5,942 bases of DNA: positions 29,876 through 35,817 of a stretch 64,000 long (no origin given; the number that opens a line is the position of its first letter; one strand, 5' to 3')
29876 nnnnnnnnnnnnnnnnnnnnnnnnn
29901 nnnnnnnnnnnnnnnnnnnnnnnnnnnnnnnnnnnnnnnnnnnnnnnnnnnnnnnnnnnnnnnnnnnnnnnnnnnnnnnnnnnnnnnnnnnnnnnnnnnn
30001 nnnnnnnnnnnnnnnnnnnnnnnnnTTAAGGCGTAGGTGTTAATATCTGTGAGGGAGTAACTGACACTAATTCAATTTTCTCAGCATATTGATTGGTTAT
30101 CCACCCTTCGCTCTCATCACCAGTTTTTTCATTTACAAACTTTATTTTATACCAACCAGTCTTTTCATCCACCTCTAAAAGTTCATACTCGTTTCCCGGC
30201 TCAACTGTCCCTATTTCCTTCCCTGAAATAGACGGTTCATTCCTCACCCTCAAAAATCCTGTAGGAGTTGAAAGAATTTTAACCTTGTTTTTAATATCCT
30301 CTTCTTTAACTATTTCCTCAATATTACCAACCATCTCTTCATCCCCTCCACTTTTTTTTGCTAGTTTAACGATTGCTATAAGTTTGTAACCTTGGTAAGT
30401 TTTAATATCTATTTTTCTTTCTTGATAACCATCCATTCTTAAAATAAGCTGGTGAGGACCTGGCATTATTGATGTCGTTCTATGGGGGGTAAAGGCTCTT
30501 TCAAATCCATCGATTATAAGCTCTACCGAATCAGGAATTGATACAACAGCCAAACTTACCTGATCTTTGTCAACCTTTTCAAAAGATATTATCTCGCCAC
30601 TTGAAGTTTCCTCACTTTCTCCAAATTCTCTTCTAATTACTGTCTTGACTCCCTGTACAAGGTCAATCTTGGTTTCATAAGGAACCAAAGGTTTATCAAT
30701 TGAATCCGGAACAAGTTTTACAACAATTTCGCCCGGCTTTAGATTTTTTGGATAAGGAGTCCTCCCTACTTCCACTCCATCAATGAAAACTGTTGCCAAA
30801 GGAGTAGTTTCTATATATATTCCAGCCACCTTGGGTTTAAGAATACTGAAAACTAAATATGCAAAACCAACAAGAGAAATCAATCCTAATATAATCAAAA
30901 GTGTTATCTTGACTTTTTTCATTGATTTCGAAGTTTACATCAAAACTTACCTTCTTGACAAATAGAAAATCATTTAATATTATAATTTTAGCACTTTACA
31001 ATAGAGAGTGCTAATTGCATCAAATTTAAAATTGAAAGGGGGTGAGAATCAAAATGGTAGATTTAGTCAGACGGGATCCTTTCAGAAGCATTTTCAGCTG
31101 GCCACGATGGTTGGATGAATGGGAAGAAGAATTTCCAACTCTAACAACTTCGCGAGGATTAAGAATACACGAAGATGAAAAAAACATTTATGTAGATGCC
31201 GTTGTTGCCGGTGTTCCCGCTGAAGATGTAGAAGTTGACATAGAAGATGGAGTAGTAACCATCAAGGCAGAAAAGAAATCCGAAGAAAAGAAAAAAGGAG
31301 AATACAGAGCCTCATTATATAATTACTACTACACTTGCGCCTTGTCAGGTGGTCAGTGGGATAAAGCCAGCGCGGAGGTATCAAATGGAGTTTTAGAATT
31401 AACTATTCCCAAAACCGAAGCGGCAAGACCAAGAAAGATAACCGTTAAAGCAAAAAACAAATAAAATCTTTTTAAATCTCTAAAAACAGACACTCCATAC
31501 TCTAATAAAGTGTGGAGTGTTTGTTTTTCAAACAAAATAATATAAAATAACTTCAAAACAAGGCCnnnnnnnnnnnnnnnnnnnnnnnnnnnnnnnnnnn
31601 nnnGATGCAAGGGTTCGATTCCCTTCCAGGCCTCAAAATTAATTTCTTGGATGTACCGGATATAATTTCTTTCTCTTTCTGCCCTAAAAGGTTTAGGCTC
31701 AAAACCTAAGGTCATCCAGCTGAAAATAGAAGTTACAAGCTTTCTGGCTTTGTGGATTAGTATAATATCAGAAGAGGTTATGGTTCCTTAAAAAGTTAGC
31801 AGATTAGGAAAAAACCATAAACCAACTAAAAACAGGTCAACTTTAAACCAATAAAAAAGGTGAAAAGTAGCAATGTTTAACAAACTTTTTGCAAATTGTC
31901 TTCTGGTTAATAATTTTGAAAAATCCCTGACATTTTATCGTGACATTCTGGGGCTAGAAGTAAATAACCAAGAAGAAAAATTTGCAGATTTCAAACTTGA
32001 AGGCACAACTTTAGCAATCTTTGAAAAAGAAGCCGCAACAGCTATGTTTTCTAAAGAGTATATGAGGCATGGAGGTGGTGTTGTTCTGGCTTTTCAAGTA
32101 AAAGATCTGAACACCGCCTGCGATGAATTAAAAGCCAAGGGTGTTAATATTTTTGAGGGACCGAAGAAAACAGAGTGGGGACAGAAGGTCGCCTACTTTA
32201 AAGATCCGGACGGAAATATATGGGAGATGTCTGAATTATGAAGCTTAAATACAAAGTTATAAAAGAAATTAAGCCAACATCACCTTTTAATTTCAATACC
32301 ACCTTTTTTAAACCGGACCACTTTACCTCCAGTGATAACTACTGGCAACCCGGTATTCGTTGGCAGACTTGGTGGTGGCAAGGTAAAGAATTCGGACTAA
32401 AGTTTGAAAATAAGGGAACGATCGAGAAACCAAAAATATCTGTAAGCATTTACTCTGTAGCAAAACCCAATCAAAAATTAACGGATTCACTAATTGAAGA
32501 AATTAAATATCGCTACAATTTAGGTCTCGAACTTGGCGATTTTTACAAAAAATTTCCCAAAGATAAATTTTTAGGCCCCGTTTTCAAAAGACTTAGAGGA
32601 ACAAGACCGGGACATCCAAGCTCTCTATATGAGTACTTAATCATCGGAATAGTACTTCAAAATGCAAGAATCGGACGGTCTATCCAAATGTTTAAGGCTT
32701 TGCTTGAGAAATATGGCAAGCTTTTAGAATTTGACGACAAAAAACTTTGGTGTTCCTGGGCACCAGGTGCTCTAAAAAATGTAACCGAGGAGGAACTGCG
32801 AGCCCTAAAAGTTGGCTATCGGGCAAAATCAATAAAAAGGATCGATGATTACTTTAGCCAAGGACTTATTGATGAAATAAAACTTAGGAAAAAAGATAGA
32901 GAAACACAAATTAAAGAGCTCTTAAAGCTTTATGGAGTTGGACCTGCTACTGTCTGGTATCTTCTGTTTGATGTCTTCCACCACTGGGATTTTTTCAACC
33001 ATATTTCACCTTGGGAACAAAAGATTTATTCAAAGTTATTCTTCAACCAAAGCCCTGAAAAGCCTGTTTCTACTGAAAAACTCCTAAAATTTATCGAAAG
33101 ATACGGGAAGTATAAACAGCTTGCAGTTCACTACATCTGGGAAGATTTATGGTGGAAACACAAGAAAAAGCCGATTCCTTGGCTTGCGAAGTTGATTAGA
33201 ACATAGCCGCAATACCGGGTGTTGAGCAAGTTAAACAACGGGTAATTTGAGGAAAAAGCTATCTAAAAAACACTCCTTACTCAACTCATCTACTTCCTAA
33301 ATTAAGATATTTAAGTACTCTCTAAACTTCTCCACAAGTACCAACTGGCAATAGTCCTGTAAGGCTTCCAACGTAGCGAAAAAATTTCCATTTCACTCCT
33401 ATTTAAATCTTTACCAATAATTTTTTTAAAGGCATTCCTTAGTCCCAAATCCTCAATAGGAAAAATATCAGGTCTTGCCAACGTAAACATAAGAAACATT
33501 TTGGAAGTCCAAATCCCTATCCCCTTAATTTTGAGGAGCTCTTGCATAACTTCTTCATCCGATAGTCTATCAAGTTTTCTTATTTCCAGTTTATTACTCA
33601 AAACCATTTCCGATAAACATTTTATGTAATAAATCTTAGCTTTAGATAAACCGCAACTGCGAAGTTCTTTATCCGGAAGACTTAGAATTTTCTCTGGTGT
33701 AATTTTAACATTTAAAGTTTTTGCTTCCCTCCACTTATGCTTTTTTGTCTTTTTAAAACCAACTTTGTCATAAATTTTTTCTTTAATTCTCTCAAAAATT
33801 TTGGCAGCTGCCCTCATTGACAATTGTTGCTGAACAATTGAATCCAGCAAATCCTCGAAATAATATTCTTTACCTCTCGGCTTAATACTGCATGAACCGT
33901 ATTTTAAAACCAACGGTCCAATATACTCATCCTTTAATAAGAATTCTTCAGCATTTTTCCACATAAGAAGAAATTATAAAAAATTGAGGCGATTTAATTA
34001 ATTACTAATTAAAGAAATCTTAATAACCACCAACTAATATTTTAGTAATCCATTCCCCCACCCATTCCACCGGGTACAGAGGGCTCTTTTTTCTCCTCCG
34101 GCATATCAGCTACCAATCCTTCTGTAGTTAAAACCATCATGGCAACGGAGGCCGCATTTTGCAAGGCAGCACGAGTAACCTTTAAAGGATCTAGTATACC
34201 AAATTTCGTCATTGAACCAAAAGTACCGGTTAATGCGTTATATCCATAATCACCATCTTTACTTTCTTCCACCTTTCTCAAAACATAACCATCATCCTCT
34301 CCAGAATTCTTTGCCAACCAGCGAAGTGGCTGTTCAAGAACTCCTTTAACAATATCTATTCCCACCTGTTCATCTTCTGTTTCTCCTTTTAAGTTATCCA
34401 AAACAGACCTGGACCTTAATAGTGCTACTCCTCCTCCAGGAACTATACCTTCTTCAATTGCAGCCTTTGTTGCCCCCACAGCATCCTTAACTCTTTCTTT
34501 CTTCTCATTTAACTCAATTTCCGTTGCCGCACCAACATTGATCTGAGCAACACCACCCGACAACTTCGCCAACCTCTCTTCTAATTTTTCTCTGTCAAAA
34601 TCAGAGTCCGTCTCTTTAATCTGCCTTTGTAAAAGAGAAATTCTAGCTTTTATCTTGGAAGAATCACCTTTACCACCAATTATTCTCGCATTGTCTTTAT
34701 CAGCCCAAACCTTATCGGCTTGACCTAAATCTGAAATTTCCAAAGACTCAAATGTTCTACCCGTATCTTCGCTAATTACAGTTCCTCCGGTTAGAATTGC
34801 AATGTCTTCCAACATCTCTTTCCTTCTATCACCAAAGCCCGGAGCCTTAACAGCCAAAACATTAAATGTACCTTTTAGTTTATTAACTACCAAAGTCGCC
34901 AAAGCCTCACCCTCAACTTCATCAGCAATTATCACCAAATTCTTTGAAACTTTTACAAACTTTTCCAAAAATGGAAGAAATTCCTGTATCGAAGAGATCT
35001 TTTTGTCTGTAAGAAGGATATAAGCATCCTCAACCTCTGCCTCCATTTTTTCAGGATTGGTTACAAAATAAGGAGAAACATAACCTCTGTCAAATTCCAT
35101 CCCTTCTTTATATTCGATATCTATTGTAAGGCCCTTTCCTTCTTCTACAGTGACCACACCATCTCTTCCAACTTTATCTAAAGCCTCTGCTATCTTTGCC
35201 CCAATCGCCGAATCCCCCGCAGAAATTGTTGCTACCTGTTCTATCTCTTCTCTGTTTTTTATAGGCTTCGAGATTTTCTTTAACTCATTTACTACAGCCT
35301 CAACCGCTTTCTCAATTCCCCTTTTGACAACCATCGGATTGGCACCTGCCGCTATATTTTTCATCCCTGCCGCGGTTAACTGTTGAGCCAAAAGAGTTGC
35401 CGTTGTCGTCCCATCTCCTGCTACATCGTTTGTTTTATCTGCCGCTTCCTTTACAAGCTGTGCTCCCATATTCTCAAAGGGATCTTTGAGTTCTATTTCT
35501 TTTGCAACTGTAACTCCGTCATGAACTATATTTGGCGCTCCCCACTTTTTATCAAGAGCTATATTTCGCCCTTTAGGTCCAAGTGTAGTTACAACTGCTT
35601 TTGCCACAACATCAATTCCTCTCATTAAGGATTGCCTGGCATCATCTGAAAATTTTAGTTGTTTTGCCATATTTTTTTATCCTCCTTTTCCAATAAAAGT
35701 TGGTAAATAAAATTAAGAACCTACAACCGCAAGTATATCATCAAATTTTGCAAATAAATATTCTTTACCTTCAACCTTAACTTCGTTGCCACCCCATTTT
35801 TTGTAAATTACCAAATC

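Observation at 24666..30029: Polyprenyl-phosphate sugar pathway cluster: WecA/TagO-like initiating transferase + DPPR-synthase-like UbiA enzyme + two GT-C glycosyltransferases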

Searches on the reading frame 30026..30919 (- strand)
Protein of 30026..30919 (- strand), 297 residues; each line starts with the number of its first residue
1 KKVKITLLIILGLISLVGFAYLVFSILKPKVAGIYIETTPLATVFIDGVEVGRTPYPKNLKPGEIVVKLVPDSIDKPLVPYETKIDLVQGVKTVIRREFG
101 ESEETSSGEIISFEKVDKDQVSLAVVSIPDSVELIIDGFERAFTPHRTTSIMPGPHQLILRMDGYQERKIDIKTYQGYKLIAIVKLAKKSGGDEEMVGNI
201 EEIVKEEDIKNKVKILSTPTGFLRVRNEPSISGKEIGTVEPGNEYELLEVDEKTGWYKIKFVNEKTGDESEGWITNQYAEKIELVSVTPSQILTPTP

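Call 4: search_protein_families(library=pfam, proteins=[window:30026-30919:-], max_evalue=0.01)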
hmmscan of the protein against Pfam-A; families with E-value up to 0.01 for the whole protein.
window:30026-30919:- (297 aa): 2 families
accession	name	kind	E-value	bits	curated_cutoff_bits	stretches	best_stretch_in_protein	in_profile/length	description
PF08308.17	PEGA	-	1.6e-12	47.5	20.8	2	122-180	3-63/71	PEGA domain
PF08239.17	SH3_3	-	8.5e-10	39.1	27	1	222-278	2-52/54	Bacterial SH3 domain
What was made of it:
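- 30026..30922 (-): Membrane-anchored PEGA + SH3_3 surface protein. It is a convergent, conserved neighbour and its role is unknown. It may bind the wall or the glycan, or be an acceptor. PEGA 47.5 bits and SH3_3 39.1 bits (call 4).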

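Call 6: search_protein_families(library=ncbifam, proteins=[window:30026-30919:-], max_evalue=0.01)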
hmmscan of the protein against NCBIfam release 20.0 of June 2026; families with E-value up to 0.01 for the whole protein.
window:30026-30919:- (297 aa): 2 families
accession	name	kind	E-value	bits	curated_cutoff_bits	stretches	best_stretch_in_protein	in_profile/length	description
NF047815.1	LIC10124_lipo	equivalog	2.4e-06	26.4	650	0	117-160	266-309/516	LIC10124 family lipoprotein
TIGR04211.1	SH3_and_anchor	equivalog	2.8e-05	23.8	65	1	224-279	9-58/198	TIGR04211 family SH3 domain-containing protein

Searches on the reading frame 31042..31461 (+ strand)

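Call 10: search_protein_families(library=pfam, proteins=[window:31042-31461:+], max_evalue=0.01)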
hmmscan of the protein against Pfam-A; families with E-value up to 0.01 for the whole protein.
window:31042-31461:+ (140 aa): 1 family
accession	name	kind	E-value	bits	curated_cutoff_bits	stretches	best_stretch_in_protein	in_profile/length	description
PF00011.27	HSP20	-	1.3e-14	54.5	20.8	1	42-135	2-101/102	Hsp20/alpha crystallin family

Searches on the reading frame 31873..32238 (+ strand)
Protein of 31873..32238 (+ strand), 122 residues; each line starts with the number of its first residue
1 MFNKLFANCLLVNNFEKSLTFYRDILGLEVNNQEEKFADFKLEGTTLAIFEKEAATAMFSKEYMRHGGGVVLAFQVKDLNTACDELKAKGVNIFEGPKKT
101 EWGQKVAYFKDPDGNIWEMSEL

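Call 10: search_protein_families(library=pfam, proteins=[window:31873-32238:+], max_evalue=0.01)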
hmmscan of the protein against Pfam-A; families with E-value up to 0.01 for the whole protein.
window:31873-32238:+ (122 aa): 6 families
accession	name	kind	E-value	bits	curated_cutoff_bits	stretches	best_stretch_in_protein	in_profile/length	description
PF00903.31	Glyoxalase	-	5.4e-21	75.7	20.6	1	10-119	7-121/121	Glyoxalase/Bleomycin resistance protein/Dioxygenase superfamily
PF12681.13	Glyoxalase_2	-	2.7e-18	66.4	30.1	1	9-121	5-115/118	Glyoxalase-like domain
PF22677.2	Ble-like_N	-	3.4e-06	27.1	24.5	1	9-40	6-38/41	Bleomycin resistance protein-like N-terminal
PF13669.12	Glyoxalase_4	-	1.8e-05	25.4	27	1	10-108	5-109/109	Glyoxalase/Bleomycin resistance protein/Dioxygenase superfamily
PF18029.7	Glyoxalase_6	-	3.9e-05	24.7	23.6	1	12-115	6-101/106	Glyoxalase-like domain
PF15067.11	FAM124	-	0.0089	16.1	23.5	0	12-96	137-220/235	FAM124 domain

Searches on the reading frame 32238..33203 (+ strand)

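Call 10: search_protein_families(library=pfam, proteins=[window:32238-33203:+], max_evalue=0.01)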
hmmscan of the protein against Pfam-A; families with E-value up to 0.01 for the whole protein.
window:32238-33203:+ (322 aa): 1 family
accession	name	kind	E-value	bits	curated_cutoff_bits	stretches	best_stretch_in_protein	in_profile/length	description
PF00730.31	HhH-GPD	-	0.0041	17.9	26.2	0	138-201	4-60/108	HhH-GPD superfamily base excision DNA repair protein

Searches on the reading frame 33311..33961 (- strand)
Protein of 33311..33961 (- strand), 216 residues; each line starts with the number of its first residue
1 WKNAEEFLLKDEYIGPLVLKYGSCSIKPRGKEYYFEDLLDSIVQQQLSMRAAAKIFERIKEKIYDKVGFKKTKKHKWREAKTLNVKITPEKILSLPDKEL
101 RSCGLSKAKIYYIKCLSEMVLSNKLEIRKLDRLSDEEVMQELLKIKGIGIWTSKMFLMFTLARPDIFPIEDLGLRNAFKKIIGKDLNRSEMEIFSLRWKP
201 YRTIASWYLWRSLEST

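Call 10: search_protein_families(library=pfam, proteins=[window:33311-33961:-], max_evalue=0.01)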
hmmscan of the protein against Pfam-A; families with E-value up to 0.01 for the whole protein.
window:33311-33961:- (216 aa): 1 family
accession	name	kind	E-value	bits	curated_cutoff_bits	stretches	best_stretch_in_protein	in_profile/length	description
PF00730.31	HhH-GPD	-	7.6e-15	55.6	26.2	1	41-201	3-106/108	HhH-GPD superfamily base excision DNA repair protein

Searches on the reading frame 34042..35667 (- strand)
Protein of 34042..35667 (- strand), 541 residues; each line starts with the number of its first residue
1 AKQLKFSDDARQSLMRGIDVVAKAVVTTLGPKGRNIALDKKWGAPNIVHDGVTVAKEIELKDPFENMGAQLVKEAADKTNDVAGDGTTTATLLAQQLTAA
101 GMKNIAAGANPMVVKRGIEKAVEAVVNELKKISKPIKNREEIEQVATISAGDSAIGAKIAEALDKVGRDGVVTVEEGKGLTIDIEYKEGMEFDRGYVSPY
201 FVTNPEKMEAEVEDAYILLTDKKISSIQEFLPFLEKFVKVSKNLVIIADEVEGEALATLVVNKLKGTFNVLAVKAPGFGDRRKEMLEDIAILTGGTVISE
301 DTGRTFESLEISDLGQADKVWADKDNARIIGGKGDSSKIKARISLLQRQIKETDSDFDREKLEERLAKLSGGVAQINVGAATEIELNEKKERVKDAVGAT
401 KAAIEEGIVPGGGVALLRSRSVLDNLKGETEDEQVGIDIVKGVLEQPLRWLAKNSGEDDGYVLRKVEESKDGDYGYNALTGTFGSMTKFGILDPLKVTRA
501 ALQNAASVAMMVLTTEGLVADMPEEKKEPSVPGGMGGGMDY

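Call 10: search_protein_families(library=pfam, proteins=[window:34042-35667:-], max_evalue=0.01)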
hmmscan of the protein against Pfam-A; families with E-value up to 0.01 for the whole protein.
window:34042-35667:- (541 aa): 1 family
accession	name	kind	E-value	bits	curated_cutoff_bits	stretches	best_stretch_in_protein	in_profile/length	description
PF00118.29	Cpn60_TCP1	-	2e-73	248.2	34.3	1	21-521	1-488/490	TCP-1/cpn60 chaperonin family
